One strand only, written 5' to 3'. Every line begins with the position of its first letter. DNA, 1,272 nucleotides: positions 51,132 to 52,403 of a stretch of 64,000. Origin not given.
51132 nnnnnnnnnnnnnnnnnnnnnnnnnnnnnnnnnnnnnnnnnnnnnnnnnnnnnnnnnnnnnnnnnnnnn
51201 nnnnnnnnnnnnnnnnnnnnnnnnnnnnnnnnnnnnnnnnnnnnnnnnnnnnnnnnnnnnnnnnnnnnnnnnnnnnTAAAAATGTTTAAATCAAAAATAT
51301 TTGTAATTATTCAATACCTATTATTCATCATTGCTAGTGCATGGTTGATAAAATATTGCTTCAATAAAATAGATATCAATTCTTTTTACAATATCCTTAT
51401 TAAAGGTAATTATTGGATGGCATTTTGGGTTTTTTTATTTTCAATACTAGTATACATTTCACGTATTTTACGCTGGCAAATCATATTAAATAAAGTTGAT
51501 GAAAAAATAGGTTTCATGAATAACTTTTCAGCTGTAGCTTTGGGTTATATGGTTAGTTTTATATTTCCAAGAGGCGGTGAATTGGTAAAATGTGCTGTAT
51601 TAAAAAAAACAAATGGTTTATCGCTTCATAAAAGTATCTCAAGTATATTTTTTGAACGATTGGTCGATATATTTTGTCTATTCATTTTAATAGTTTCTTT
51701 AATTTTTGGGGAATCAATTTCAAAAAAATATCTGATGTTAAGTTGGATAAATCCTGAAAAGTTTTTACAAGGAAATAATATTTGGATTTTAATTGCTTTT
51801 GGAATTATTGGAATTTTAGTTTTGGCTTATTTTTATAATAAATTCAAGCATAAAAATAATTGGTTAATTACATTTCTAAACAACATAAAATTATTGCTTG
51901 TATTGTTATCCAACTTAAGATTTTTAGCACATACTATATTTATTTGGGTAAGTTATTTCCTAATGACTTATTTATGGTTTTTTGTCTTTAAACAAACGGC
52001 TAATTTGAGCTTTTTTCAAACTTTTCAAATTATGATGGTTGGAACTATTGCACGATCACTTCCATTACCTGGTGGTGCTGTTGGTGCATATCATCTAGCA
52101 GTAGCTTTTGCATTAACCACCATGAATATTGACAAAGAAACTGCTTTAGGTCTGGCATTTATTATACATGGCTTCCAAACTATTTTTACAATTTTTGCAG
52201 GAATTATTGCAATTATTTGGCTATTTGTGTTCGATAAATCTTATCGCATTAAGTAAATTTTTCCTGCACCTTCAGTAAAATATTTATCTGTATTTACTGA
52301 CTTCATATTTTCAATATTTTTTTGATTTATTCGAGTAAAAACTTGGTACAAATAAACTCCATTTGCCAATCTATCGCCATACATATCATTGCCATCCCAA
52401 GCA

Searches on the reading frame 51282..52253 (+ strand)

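Call 88: search_protein_families(library=pfam, proteins=[window:51282-52253:+], max_evalue=0.00001)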
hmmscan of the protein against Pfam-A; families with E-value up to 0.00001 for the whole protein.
window:51282-52253:+ (324 aa): 1 family
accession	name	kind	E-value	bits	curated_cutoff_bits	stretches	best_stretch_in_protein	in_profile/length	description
PF03706.18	LPG_synthase_TM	-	1.6e-36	126.8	33.4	1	16-307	5-302/302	Lysylphosphatidylglycerol synthase TM region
